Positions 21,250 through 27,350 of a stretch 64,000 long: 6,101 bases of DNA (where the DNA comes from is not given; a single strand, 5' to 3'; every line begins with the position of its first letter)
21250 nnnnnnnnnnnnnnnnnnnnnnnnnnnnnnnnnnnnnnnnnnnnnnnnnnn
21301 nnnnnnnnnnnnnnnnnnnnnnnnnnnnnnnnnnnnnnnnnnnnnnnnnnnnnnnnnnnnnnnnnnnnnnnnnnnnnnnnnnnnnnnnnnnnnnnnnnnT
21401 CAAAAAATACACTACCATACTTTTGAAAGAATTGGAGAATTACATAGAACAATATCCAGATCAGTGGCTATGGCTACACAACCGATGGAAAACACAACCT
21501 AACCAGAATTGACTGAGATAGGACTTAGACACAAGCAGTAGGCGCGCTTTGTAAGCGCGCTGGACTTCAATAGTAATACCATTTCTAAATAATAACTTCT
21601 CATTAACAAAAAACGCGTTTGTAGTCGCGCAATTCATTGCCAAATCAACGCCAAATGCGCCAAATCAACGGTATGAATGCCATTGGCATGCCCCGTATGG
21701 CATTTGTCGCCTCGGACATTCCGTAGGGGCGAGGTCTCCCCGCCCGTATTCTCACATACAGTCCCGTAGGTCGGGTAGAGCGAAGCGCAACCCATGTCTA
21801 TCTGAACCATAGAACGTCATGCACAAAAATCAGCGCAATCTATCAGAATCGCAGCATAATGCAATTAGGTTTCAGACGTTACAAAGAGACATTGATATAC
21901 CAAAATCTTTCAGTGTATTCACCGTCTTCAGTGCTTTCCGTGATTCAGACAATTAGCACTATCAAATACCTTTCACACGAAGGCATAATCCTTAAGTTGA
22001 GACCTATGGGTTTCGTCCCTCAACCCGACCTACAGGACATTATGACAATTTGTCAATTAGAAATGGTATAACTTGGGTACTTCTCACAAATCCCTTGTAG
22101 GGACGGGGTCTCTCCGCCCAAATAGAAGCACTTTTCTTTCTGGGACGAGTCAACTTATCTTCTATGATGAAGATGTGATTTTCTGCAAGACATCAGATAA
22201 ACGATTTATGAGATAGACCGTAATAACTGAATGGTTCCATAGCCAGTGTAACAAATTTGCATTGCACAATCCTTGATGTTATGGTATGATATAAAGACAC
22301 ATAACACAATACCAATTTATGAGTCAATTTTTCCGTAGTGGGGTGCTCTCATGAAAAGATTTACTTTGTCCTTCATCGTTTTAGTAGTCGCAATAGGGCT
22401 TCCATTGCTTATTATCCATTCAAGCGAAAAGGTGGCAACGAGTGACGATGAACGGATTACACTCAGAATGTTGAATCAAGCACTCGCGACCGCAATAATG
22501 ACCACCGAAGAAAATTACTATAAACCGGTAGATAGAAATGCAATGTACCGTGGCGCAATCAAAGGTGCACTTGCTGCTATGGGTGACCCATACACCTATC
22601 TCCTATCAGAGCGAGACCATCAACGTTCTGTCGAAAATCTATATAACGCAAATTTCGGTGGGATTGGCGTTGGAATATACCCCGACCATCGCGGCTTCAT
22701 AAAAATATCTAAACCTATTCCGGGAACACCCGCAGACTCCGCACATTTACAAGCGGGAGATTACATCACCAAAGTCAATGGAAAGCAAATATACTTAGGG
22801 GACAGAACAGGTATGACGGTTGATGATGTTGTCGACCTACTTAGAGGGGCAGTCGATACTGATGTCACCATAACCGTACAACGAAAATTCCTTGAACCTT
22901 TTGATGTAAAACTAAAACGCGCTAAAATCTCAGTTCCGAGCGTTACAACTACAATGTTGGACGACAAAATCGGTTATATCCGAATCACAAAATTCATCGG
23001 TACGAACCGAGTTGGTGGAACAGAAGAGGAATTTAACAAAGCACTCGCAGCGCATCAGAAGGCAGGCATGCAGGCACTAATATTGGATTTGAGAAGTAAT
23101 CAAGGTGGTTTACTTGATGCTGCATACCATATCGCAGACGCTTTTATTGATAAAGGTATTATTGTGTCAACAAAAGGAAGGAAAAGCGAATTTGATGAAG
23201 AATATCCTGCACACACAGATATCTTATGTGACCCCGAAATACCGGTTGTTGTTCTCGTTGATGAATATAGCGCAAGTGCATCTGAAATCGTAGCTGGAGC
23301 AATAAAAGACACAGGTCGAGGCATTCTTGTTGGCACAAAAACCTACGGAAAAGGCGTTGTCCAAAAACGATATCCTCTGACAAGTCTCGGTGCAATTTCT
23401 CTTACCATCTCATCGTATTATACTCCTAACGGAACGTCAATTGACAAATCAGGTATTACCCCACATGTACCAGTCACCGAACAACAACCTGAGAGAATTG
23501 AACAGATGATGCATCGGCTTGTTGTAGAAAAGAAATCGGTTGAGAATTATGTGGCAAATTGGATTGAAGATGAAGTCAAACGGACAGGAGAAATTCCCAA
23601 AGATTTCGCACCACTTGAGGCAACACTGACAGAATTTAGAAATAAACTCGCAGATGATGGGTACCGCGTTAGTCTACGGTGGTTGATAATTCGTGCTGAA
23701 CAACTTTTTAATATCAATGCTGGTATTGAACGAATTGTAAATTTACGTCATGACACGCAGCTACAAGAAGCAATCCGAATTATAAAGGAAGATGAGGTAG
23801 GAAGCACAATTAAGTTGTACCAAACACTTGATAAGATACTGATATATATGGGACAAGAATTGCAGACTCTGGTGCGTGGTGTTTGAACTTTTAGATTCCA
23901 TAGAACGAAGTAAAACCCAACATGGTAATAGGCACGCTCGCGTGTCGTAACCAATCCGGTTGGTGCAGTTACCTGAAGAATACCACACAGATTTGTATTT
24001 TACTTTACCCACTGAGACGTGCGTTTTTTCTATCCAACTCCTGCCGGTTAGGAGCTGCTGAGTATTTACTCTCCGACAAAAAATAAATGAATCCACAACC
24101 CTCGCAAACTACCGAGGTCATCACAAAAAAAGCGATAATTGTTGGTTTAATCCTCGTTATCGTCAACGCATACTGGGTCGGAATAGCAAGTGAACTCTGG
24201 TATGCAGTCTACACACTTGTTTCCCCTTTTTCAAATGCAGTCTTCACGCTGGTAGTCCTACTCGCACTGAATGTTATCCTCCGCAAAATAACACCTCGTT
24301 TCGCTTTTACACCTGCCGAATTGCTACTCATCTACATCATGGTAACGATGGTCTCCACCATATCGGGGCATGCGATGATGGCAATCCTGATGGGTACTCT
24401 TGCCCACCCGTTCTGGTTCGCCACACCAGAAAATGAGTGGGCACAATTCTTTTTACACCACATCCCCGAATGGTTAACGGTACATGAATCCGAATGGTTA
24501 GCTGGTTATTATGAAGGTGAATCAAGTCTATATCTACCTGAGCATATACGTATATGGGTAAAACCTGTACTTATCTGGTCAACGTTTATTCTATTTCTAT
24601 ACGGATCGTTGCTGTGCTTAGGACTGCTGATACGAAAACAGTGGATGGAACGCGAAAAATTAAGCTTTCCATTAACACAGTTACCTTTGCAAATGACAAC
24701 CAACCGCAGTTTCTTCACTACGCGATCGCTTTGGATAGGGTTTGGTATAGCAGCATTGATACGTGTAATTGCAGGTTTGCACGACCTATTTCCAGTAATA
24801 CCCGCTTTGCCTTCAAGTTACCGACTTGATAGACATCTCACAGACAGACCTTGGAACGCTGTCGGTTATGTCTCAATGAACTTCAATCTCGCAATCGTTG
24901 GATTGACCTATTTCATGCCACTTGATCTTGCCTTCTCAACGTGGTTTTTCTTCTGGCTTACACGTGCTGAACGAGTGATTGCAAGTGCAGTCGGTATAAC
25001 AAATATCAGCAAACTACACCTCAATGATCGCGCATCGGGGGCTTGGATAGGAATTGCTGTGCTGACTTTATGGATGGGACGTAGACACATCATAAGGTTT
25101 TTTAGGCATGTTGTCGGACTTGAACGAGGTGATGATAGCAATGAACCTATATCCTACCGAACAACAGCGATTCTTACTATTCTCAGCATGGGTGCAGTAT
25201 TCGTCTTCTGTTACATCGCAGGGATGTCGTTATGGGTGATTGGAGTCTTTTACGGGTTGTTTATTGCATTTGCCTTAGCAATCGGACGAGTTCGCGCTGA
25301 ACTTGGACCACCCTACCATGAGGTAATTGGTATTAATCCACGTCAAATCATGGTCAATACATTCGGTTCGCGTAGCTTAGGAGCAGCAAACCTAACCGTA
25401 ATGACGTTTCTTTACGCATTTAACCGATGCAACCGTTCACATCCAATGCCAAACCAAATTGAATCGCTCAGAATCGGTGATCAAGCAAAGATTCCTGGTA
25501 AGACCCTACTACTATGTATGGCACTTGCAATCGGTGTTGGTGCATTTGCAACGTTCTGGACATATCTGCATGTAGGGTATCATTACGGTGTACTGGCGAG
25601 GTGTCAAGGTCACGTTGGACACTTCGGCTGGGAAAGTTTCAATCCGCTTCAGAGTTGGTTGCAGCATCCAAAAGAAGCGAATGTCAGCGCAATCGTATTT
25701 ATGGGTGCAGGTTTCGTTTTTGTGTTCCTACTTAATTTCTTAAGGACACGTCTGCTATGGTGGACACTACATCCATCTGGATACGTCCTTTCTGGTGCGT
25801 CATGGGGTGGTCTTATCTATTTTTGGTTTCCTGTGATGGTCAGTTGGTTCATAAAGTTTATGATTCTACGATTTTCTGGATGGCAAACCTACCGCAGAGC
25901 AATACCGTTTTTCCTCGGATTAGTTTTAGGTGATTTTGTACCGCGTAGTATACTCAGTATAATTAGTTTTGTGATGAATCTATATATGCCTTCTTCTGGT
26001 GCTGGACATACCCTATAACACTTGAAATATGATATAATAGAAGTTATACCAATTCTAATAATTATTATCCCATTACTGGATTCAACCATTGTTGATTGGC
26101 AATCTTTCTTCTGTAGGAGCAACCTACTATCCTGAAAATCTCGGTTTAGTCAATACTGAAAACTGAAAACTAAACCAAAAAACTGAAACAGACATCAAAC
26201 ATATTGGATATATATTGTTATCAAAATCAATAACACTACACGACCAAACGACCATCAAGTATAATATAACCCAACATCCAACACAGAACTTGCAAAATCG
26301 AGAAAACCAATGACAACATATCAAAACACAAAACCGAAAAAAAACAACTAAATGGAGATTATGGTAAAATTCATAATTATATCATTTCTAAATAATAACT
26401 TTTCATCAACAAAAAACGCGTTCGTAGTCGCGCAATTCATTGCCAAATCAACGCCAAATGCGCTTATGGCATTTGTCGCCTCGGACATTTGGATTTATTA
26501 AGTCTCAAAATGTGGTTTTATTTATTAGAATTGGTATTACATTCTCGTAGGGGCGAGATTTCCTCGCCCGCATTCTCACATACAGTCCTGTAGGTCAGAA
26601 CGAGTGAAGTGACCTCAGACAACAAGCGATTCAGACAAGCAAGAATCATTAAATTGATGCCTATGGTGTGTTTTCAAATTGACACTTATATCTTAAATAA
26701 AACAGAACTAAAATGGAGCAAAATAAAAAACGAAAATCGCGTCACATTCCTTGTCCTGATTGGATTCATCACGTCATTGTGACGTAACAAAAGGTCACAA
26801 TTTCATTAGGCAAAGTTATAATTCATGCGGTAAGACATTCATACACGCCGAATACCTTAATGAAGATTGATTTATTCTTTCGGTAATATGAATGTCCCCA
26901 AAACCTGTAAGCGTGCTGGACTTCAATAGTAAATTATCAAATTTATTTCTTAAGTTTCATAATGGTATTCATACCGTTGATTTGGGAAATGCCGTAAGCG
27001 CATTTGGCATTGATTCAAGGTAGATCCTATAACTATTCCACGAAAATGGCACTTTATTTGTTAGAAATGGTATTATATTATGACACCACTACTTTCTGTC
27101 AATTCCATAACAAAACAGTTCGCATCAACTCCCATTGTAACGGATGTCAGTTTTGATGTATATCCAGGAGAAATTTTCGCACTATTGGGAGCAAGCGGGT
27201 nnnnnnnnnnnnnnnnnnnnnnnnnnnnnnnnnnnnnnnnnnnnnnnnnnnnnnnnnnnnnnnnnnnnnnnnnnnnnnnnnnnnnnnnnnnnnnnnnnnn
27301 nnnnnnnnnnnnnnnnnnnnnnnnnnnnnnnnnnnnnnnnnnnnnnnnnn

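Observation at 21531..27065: Composite ~220-bp dispersed repeat as direct copies flanking a 4.6-kb segment, plus an inverted mosaic copy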

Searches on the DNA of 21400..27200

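Call 58: search_rna_families(source=window, start=21400, end=27200, threshold=evalue, max_evalue=10, show_alignments=2)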
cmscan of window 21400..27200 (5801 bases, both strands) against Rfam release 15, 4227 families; matches with E-value up to 10: 4.
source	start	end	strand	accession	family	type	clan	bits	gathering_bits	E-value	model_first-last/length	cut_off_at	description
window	26937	27022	+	RF00211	SNORD35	Gene; snRNA; snoRNA; CD-box;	CL00056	19.1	36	1.5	1-88/88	no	Small nucleolar RNA SNORD35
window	21918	21981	-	RF00572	SNORD66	Gene; snRNA; snoRNA; CD-box;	-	17.4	32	3.9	1-76/76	no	Small nucleolar RNA SNORD66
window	23137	23180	-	RF02800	Rp_sR47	Gene; sRNA;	-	15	60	1.5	225-268/316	no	Rickettsia sRNA47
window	24004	24072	-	RF02248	Six3os1_3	Gene; lncRNA;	-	12.7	40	9.4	1-75/75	no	Six3os1 conserved region 3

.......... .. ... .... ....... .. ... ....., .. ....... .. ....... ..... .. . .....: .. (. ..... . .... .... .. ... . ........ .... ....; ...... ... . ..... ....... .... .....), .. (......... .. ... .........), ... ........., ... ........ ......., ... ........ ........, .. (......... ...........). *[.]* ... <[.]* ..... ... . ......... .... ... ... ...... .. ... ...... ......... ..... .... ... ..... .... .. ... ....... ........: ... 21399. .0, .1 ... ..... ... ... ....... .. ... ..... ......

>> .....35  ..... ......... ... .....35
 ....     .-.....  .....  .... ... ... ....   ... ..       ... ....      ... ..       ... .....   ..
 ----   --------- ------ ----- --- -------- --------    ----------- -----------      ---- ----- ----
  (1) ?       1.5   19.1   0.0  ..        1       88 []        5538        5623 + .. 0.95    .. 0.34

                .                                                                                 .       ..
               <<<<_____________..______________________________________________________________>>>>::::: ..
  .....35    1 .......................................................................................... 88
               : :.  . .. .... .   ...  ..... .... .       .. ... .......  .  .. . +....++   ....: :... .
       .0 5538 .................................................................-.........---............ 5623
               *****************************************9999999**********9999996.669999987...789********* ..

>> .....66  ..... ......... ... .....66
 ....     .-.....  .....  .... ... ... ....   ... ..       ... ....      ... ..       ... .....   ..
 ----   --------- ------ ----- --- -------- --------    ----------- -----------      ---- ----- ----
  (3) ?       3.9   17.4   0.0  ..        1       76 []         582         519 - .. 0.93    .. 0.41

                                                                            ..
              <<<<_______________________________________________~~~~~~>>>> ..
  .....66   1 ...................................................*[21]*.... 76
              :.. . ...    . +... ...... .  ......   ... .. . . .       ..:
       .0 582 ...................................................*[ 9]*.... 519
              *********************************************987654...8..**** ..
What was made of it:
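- On Rfam RNA families: The best E-value in 21400-27200 is 1.5, to snoRNA models (call 58).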
